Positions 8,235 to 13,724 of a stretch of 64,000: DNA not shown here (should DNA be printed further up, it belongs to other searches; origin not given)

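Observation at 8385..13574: ~1,730-aa giant pilin: class III signal fused to two beta-helix modules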

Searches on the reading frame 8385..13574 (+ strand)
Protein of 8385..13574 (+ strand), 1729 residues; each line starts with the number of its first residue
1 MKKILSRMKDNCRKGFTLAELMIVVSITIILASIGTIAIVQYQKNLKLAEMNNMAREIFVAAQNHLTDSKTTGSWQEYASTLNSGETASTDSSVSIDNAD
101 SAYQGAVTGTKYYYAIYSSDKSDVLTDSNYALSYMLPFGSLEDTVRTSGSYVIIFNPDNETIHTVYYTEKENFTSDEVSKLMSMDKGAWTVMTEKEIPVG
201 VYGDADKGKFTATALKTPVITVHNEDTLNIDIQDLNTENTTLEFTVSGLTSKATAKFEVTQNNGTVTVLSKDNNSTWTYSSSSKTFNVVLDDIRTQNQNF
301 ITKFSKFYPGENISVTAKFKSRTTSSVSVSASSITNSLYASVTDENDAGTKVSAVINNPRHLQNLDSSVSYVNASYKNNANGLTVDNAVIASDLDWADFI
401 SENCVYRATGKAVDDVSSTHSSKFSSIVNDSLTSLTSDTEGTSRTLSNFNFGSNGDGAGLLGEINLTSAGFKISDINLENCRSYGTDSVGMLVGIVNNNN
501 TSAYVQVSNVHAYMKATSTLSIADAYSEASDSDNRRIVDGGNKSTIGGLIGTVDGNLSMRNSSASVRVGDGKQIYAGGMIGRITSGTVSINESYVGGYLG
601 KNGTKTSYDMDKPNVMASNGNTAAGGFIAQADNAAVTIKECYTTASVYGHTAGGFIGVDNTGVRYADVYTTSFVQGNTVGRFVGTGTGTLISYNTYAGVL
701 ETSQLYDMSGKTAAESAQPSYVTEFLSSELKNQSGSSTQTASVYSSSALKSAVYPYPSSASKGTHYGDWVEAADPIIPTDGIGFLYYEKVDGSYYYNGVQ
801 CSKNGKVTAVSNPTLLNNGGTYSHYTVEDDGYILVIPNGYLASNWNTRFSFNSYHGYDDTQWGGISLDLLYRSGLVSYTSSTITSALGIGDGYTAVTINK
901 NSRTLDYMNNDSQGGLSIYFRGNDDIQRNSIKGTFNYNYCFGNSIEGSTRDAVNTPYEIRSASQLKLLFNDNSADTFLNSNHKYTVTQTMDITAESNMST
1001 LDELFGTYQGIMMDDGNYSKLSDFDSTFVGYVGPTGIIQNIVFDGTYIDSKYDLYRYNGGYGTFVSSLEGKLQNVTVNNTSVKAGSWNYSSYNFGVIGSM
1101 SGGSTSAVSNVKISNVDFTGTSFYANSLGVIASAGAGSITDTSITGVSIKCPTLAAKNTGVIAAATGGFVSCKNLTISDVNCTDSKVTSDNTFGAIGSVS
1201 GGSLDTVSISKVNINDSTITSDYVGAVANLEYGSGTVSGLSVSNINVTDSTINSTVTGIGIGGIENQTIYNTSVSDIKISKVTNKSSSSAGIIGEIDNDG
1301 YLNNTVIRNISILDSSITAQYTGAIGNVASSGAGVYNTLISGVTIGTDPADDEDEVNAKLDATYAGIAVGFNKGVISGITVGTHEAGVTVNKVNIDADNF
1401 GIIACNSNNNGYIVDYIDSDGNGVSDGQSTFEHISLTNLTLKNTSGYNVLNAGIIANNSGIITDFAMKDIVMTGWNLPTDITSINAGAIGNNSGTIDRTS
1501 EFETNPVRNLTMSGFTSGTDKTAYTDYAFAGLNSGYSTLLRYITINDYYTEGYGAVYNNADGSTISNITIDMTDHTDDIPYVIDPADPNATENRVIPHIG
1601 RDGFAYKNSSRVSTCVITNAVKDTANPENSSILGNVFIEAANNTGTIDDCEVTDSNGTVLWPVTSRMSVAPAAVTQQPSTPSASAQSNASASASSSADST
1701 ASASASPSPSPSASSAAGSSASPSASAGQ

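Call 5: search_protein_families(library=pfam, proteins=[window:8385-13574:+], max_evalue=1)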
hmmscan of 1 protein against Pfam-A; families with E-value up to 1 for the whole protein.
window:8385-13574:+ (1729 aa): 2 families
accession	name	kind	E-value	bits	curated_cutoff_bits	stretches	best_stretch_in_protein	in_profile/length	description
PF07963.17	N_methyl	-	9e-05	22.3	21.2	1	11-34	2-25/27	Prokaryotic N-terminal methylation motif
PF20920.2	DAXX_hist_bd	-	0.14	12.5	27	0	43-85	5-49/84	Death domain-associated protein 6, histone binding domain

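Call 7: find_homologous_proteins(query=window:8385-13571:+, max_evalue=0.001)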
Query window:8385-13571:+ (1729 aa): 340 proteins with E <= 0.001 among 8000 candidates; the best 120 are listed.
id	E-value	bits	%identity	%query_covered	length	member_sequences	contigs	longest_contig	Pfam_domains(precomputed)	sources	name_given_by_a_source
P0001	0.0e+0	3662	99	100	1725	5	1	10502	-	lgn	-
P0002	2.8e-89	318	34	45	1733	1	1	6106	PF07963.18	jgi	jgi:prepilin-type N-terminal cleavage/methylation domain-containing protein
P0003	2.6e-88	315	31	45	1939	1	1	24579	-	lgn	-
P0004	5.4e-88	314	33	45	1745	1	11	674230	PF07963.18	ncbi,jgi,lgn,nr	ncbi:MAG: type II secretion system GspH family protein [Solobacterium sp.]|jgi:prepilin-type N-termi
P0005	8.9e-84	300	32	45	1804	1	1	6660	-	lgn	-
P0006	1.4e-83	300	32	45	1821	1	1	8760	PF07963.18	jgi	jgi:prepilin-type N-terminal cleavage/methylation domain-containing protein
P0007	8.8e-83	297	32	45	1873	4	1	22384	-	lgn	-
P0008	7.2e-81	291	33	45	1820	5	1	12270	PF07963.18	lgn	-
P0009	2.9e-80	289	31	45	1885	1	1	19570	-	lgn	-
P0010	1.8e-79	286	31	44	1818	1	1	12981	-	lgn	-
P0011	8.5e-78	280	34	44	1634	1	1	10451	PF07963.18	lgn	-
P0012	1.9e-72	263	29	75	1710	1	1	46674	PF07963.18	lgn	-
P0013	2.2e-70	256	33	45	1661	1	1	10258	PF07963.18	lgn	-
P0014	2.3e-69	252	33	44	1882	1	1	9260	PF07963.18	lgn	-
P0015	1.3e-66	243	31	45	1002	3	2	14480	PF07963.18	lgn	-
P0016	2.3e-66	243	28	69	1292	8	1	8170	PF07581.18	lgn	-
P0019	1.9e-54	203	27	61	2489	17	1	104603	PF05342.20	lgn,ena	-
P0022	4.0e-53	199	27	44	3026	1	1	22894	PF09479.17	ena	-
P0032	2.5e-46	176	29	48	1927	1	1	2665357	PF07963.18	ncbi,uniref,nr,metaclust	ncbi:prepilin-type N-terminal cleavage/methylation domain-containing protein [Clostridium sp. Marsei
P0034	3.5e-45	172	26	69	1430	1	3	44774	PF07581.18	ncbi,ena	-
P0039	1.8e-44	170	31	38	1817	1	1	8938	PF07581.18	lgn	-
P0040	1.3e-43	167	30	39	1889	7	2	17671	PF07963.18,PF07581.18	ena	-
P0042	3.8e-43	166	29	44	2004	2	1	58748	PF07963.18,PF07581.18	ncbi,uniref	ncbi:prepilin-type N-terminal cleavage/methylation domain-containing protein [Oribacterium sp. P9]|u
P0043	4.2e-43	165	34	29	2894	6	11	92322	PF05257.23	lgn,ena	-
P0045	8.1e-43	164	30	37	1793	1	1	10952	PF07963.18,PF07581.18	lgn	-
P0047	1.2e-42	164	30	38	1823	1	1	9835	PF07963.18,PF07581.18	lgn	-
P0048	1.4e-42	164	29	38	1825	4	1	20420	PF07963.18,PF07581.18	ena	-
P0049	1.8e-42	163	31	39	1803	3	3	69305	PF07581.18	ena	-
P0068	6.7e-40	155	29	45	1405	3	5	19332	PF07581.18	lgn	-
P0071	2.1e-39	153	30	37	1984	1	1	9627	PF07963.18,PF07581.18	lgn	-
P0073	2.2e-38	150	29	39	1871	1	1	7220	PF07963.18,PF07581.18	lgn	-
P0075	3.2e-38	149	30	38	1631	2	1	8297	PF07963.18,PF07581.18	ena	-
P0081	9.0e-38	148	30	38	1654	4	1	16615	PF07963.18,PF07581.18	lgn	-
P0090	2.0e-37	147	30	36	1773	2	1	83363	PF07963.18,PF07581.18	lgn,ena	-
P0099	2.3e-36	143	31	38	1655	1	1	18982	PF07963.18,PF07581.18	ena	-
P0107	1.7e-35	140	30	36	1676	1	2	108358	PF07963.18,PF07581.18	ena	-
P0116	9.3e-35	138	30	37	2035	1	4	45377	PF07963.18,PF07581.18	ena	-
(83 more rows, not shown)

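Call 8: search_solved_structures(query=window:8385-13571:+, max_evalue=1, show_alignments=2)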
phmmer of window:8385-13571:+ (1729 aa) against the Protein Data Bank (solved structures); distinct sequences matched with E-value up to 1: 3.
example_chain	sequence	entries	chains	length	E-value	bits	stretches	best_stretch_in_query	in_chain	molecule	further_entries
7tgg_A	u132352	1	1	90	0.038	14.6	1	4-69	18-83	Geopilin domain 1 protein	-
9egp_A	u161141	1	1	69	0.18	12.4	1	11-44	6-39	Geopilin domain 1 protein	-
6wax_A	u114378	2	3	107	0.29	11.7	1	896-953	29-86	Ras GTPase-activating protein 1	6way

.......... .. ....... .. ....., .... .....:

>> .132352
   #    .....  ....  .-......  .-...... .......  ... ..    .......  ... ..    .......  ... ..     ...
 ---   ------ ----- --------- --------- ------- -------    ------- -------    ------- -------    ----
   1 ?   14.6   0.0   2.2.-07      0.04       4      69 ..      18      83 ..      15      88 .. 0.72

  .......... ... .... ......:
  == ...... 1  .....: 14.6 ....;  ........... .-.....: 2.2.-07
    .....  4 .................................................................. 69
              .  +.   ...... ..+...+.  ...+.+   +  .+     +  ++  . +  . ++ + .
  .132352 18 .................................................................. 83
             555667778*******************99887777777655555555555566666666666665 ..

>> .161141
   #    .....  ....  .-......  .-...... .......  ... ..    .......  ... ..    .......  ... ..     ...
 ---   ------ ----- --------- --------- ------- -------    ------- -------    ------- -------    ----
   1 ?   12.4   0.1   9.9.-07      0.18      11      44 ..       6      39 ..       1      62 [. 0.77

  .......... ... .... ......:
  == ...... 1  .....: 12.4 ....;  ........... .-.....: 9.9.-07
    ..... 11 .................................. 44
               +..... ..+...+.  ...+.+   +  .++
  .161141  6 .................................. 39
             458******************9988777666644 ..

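Call 10: search_protein_families(library=ncbifam, proteins=[window:8385-13571:+], max_evalue=0.1)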
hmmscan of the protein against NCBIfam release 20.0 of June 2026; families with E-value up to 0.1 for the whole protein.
window:8385-13571:+ (1729 aa): 7 families
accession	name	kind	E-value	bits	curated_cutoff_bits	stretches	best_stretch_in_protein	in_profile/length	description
NF007862.0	PRK10574.1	equivalog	9e-06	25.9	138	1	13-58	4-46/145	prepilin peptidase-dependent pilin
NF007800.0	PRK10506.1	equivalog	3e-05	23.9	158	1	11-63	6-58/163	prepilin peptidase-dependent protein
NF040982.1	ComGD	equivalog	0.0012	19.2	70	1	14-47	2-36/139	competence type IV pilus minor pilin ComGD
TIGR02532.1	IV_pilin_GFxxxE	domain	0.0069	16.2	16.3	1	13-35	1-23/24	prepilin-type N-terminal cleavage/methylation domain-containing protein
NF041013.1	T4P_ComGE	equivalog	0.013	15.6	49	1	14-83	4-70/83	competence type IV pilus minor pilin ComGE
TIGR02596.1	TIGR02596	subfamily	0.015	15.4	70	0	16-69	1-55/196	Verru_Chthon cassette protein D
TIGR01708.2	typeII_sec_gspH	equivalog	0.065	13.2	80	0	14-72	2-61/169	type II secretion system minor pseudopilin GspH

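Call 18: find_encoding_contigs(protein=P0001, flank=10000, max_places=4)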
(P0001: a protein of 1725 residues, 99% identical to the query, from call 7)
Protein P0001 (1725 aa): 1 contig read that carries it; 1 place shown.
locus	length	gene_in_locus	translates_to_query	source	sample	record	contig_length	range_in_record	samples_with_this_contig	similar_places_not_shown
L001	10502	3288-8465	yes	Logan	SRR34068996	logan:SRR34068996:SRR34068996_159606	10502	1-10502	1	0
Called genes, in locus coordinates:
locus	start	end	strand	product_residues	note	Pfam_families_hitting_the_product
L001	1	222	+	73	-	?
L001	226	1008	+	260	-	PF06750:A24_N_bact, PF01478:Peptidase_A24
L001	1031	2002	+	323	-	PF11104:PilM_2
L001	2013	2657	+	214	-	-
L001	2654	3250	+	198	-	-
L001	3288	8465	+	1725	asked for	-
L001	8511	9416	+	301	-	PF00294:PfkB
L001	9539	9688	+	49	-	-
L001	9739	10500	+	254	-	?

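Call 19: find_encoding_contigs(protein=P0004, flank=10000, max_places=1)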
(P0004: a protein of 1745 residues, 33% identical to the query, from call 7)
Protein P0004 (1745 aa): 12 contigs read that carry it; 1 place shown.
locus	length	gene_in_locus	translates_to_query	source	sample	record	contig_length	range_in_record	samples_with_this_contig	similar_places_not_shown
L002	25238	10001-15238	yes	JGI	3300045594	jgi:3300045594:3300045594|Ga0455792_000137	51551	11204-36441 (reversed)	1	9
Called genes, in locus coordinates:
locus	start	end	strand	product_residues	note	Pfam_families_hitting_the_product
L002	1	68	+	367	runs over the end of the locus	PF00437:T2SSE, PF13401:AAA_22 (weak)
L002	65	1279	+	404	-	PF28597:T2SSF_N (faint), PF00482:T2SSF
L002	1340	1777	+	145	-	PF07963:N_methyl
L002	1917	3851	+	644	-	-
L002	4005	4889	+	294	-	-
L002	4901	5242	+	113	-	PF01627:Hpt (weak)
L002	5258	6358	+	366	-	PF00072:Response_reg, PF13487:HD_5, PF01966:HD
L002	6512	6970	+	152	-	-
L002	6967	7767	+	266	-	PF06750:A24_N_bact, PF01478:Peptidase_A24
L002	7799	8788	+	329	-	PF11104:PilM_2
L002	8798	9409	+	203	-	-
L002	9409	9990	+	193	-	-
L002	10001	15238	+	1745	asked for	PF07963:N_methyl (weak)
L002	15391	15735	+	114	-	-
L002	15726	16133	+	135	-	PF02254:TrkA_N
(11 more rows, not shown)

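Call 20: find_encoding_contigs(protein=P0032, flank=10000, max_places=1)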
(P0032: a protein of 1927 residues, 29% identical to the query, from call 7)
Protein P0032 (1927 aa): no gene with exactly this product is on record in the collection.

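Call 21: find_encoding_contigs(protein=P0043, flank=10000, max_places=1)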
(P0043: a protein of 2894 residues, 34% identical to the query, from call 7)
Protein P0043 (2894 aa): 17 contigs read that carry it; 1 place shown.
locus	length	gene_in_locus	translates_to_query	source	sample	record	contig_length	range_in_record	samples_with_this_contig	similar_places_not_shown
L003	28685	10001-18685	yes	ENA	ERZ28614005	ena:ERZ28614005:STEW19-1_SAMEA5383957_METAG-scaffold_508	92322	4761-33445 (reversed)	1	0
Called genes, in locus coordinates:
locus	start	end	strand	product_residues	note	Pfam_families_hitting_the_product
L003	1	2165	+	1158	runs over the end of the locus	PF08447:PAS_3 (faint), PF00990:GGDEF, PF00563:EAL, PF00990:GGDEF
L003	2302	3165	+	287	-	-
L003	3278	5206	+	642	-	PF00563:EAL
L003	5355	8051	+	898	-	PF00990:GGDEF, PF00563:EAL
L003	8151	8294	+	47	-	-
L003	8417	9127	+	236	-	-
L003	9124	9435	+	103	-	-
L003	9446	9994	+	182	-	-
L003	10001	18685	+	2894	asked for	PF05257:CHAP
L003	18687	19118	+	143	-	-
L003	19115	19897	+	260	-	PF06750:A24_N_bact, PF01478:Peptidase_A24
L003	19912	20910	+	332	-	PF11104:PilM_2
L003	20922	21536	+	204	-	-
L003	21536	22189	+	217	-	-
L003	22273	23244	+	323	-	PF00535:Glycos_transf_2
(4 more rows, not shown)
